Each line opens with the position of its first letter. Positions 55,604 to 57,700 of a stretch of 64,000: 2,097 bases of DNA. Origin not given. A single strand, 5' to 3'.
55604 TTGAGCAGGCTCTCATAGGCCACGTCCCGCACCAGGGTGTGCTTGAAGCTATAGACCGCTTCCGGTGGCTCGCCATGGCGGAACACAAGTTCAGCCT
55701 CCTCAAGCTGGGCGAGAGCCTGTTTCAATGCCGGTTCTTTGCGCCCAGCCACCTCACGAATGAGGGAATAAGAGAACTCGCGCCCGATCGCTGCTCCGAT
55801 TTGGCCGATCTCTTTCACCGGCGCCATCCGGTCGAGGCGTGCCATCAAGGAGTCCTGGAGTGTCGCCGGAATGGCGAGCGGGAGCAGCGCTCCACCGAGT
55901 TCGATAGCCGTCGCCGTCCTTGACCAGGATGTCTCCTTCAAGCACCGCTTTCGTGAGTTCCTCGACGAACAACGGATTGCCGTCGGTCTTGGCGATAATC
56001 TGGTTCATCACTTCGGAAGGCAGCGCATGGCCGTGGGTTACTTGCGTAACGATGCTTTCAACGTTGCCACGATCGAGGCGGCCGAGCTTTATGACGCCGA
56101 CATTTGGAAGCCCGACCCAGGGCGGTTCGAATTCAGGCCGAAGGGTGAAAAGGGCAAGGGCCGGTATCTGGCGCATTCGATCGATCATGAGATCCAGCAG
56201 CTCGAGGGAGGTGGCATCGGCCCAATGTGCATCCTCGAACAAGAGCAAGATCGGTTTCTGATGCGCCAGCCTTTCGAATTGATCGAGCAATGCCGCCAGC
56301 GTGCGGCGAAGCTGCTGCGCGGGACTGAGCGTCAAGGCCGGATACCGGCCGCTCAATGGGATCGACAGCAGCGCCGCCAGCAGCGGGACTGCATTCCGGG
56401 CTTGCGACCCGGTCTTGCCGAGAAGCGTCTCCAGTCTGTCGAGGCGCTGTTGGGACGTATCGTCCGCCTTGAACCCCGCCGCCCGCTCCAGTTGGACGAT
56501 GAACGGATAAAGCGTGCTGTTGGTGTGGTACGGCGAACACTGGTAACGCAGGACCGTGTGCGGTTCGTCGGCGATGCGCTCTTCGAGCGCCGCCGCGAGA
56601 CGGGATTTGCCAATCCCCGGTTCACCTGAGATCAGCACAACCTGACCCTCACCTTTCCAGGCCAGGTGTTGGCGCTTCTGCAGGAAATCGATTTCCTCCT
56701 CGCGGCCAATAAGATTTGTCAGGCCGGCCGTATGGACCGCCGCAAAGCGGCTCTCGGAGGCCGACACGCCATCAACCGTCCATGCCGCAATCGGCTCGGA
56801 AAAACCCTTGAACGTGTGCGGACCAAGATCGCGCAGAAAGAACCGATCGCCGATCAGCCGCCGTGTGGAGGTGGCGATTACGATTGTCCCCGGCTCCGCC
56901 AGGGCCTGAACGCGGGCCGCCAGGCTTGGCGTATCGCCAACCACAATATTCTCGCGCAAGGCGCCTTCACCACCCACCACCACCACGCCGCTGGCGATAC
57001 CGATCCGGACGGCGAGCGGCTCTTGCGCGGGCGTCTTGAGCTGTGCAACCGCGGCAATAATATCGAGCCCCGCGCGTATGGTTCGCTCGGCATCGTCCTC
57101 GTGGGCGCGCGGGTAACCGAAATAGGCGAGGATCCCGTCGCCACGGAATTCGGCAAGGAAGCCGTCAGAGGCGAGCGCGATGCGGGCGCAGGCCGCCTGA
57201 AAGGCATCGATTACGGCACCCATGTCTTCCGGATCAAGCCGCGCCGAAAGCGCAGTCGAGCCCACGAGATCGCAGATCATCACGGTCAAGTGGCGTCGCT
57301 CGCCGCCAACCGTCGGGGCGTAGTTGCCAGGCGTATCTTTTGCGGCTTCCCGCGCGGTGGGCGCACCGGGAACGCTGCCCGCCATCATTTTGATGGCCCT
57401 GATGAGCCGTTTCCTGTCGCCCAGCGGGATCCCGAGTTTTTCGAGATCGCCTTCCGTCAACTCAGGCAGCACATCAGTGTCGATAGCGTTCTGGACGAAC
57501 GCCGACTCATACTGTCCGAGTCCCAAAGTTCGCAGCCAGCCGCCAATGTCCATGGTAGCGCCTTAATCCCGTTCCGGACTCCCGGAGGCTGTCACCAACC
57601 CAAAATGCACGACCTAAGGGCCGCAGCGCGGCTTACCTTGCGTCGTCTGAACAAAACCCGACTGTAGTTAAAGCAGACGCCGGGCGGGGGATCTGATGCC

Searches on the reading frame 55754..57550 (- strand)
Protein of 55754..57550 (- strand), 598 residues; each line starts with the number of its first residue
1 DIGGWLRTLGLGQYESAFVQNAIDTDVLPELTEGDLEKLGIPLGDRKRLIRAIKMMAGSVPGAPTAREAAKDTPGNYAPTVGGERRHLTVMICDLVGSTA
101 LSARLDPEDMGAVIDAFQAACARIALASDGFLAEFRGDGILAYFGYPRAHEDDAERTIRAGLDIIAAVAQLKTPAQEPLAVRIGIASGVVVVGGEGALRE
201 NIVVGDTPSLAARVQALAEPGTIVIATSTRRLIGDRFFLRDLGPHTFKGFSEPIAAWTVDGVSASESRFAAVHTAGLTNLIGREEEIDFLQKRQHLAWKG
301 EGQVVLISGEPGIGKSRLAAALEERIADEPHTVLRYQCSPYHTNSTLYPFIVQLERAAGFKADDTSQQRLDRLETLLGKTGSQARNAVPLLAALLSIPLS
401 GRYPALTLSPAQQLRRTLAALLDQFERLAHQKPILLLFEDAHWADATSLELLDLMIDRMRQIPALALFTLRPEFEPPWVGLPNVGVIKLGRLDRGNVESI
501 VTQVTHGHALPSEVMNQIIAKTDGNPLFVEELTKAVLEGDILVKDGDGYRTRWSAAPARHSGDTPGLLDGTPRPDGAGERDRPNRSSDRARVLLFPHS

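Call 8: search_protein_families(library=pfam, proteins=[window:55754-57550:-], max_evalue=0.001)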
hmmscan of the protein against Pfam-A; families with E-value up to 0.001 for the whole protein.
window:55754-57550:- (598 aa): 7 families
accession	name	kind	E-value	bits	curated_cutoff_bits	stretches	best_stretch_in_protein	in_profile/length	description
PF13191.12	AAA_16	-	5.8e-22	79.4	32.6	1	280-461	2-161/167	AAA ATPase domain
PF00211.25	Guanylate_cyc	-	3.5e-16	59.8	21.9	1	87-249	8-172/183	Adenylate and Guanylate cyclase catalytic domain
PF00536.37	SAM_1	-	6.8e-15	55.6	23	1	1-56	7-63/64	SAM domain (Sterile alpha motif)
PF07647.24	SAM_2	-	3.3e-12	46.8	20.5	1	2-56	9-65/66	SAM domain (Sterile alpha motif)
PF13401.12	AAA_22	-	1.2e-08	35.7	27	1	302-457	5-109/130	AAA domain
PF24883.2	NPHP3_N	-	0.00043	20.9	24.8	1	289-341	6-61/164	Nephrocystin 3, N-terminal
PF20720.3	nSTAND3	-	0.00099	19.3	27.2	0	303-333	18-48/155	Novel STAND NTPase 3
